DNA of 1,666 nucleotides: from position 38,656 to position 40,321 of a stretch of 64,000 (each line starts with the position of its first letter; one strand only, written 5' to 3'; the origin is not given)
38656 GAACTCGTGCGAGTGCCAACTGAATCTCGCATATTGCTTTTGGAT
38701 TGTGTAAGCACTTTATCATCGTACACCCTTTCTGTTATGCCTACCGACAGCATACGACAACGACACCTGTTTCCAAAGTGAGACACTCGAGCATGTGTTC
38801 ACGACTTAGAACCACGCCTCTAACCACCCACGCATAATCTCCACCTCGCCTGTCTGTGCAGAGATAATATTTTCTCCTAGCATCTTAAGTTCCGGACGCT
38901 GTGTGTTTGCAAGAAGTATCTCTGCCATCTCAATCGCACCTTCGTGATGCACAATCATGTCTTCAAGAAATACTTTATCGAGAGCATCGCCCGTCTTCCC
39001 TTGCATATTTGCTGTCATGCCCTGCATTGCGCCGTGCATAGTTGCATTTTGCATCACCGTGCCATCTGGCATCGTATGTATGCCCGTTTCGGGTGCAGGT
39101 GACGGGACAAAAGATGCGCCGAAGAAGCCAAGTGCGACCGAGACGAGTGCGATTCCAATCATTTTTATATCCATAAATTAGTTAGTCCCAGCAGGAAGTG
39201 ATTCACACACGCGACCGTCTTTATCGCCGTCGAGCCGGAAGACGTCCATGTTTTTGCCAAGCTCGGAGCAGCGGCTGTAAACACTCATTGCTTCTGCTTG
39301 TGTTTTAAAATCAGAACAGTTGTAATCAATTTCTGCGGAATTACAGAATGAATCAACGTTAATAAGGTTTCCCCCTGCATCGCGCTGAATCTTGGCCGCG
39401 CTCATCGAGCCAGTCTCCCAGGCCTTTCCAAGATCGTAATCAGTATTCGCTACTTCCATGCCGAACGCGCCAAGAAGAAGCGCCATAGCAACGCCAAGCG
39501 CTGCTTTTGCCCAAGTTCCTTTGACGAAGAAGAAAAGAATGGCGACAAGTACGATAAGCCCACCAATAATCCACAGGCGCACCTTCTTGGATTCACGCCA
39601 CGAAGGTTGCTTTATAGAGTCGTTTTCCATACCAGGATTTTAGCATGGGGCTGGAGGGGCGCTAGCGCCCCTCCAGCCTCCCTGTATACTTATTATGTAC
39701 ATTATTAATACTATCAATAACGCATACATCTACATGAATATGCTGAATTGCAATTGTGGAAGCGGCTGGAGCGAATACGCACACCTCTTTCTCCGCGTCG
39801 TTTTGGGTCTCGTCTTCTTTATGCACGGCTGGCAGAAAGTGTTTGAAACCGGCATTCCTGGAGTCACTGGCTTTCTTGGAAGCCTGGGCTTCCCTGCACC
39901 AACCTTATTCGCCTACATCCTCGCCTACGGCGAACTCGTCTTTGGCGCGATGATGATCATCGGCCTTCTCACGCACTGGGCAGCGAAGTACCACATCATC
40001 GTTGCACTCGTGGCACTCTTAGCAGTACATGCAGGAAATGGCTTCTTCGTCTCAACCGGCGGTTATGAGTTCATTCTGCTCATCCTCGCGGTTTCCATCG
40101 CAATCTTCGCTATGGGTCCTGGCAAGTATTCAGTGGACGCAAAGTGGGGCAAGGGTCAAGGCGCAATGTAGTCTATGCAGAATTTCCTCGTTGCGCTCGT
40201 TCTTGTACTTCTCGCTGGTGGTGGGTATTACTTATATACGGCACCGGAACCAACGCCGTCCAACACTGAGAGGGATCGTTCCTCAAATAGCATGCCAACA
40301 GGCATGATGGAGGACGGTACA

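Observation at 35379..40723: Non-canonical periplasmic copper/redox gene island without CopA or a multicopper oxidase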

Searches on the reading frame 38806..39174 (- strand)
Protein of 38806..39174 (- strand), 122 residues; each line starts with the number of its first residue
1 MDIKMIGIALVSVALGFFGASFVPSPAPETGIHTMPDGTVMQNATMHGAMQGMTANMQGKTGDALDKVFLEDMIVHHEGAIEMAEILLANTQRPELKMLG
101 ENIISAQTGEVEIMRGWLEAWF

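Call 3: search_protein_families(library=pfam, proteins=[window:38806-39174:-], max_evalue=0.01)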
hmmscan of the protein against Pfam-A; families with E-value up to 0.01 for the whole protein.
window:38806-39174:- (122 aa): 2 families
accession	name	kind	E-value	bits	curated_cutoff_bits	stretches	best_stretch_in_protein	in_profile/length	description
PF03713.19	DUF305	-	3.9e-17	63.2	27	1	39-118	71-151/151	Domain of unknown function (DUF305)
PF13628.12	DUF4142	-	1.5e-06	28.9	27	1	41-99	62-120/138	Domain of unknown function (DUF4142)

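Call 4: search_protein_families(library=ncbifam, proteins=[window:38806-39174:-], max_evalue=0.01)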
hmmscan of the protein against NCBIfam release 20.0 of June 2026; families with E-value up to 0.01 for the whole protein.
window:38806-39174:- (122 aa): 1 family
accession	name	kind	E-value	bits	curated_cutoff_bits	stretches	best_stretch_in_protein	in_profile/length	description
NF049983.1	CopM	equivalog_domain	4.9e-19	68.1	90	1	48-118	3-73/73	CopM family metallochaperone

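Call 81: search_solved_structures(query=window:38806-39174:-, max_evalue=0.001, show_alignments=2)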
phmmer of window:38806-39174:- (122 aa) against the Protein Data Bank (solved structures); distinct sequences matched with E-value up to 0.001: 6.
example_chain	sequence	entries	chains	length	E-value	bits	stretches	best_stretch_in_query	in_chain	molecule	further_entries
5fej_A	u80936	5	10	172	4e-24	88.4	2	58-122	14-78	CopM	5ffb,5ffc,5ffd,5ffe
5ffa_A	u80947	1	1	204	4e-24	88.4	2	41-122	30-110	CopM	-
7vw1_A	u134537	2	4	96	2.5e-12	50.4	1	49-120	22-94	DUF305 domain-containing protein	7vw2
7vw0_A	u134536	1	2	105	3.2e-12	50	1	49-120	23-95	DUF305 domain-containing protein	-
2qf9_A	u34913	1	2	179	1.8e-10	44.3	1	62-121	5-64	Putative secreted protein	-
3bt5_A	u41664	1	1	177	9.1e-10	42.1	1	49-118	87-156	Uncharacterized protein DUF305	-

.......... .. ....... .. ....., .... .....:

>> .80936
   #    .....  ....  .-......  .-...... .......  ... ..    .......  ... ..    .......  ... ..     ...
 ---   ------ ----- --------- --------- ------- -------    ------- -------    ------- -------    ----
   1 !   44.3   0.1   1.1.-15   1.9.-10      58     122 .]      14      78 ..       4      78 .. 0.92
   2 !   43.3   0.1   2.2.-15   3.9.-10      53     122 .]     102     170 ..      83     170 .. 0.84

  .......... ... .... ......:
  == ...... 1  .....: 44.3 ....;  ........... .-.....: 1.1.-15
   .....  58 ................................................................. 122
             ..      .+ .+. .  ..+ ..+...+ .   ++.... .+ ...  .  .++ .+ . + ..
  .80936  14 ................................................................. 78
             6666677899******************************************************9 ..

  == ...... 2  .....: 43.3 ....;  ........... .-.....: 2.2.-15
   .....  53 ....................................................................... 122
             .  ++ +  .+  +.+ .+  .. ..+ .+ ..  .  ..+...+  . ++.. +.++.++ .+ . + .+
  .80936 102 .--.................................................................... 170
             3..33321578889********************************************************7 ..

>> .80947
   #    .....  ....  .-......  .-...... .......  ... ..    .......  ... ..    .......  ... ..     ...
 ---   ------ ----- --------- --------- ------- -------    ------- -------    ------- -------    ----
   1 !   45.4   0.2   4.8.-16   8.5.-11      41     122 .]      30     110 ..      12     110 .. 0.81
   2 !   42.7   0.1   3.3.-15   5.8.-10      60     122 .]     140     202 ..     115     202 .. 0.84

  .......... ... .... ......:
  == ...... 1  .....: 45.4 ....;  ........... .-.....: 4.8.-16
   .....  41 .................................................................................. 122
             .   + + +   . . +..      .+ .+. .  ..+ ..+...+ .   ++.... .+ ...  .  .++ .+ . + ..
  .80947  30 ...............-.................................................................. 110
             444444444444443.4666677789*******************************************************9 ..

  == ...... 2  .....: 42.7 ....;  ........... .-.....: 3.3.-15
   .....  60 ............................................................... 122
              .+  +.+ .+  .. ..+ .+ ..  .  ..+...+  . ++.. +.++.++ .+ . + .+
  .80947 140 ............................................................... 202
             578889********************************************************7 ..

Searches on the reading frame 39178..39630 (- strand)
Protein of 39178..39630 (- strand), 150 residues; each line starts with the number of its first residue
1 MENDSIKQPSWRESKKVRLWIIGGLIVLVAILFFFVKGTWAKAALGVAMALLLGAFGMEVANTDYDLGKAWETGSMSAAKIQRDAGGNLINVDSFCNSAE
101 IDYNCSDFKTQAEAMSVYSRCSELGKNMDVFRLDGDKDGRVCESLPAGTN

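Call 3: search_protein_families(library=pfam, proteins=[window:39178-39630:-], max_evalue=0.01)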
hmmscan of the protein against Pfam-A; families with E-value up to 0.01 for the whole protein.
window:39178-39630:- (150 aa): 1 family
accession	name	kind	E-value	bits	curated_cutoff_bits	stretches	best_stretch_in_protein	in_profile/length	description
PF05901.16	Excalibur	-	0.0022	18.8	22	1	103-143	2-36/36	Excalibur calcium-binding domain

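Call 4: search_protein_families(library=ncbifam, proteins=[window:39178-39630:-], max_evalue=0.01)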
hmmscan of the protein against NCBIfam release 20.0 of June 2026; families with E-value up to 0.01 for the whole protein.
window:39178-39630:- (150 aa): 0 families

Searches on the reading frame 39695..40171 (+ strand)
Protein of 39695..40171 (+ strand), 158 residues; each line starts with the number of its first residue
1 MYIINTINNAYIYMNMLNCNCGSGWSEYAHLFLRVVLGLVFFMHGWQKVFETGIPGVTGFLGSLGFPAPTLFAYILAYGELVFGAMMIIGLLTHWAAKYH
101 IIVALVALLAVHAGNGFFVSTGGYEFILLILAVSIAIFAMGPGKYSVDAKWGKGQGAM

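Call 3: search_protein_families(library=pfam, proteins=[window:39695-40171:+], max_evalue=0.01)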
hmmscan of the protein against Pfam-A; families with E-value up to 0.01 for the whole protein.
window:39695-40171:+ (158 aa): 2 families
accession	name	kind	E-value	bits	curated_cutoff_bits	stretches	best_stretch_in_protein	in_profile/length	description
PF07681.17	DoxX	-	7.3e-20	71.8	23.6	1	31-113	3-85/85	DoxX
PF04173.18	DoxD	-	2e-05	25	22.7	1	58-149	51-142/167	TQO small subunit DoxD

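Call 4: search_protein_families(library=ncbifam, proteins=[window:39695-40171:+], max_evalue=0.01)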
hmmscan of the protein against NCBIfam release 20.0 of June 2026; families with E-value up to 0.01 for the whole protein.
window:39695-40171:+ (158 aa): 1 family
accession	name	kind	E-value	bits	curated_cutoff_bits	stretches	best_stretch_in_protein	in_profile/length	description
NF050144.1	matur_HvfX_fam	equivalog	1.3e-15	57.9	80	1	29-118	3-94/165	HvfX family Cu-binding RiPP maturation protein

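Call 26: find_related_loci(query=window:39695-40171:+, collection=metagenome_contigs, flank=6000)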
Query window:39695-40171:+ (158 aa) in metagenome_contigs; peptide patterns used: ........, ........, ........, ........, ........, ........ (x = any residue, [..] = any of these).
207 stretches matched a pattern; 45 encode a relative of the query (tblastn E <= 1e-3); 45 distinct loci.
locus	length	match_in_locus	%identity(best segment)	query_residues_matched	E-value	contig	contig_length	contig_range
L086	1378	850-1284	75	6-148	2e-71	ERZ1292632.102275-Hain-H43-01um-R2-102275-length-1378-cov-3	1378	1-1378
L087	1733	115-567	67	3-153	5e-66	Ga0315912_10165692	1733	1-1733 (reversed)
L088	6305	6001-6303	75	6-104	3e-46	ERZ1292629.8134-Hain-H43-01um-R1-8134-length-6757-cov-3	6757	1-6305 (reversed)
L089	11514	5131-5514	58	25-153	1e-39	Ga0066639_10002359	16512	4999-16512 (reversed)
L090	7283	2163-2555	56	22-153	8e-39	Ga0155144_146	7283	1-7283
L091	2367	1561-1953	55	22-153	4e-38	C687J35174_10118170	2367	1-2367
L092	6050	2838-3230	55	22-153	4e-38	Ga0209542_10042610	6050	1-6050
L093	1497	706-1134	51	11-153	2e-38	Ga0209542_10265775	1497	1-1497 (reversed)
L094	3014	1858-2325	42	4-155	9e-31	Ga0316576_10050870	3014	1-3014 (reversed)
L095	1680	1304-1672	46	26-148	7e-30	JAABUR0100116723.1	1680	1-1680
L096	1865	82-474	45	18-149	5e-30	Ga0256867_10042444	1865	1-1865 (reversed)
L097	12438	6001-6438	40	8-150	4e-27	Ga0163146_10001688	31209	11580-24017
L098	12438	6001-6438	40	8-150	4e-27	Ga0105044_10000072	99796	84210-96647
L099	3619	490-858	42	26-148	3e-26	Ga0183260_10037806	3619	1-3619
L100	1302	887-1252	43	33-155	4e-26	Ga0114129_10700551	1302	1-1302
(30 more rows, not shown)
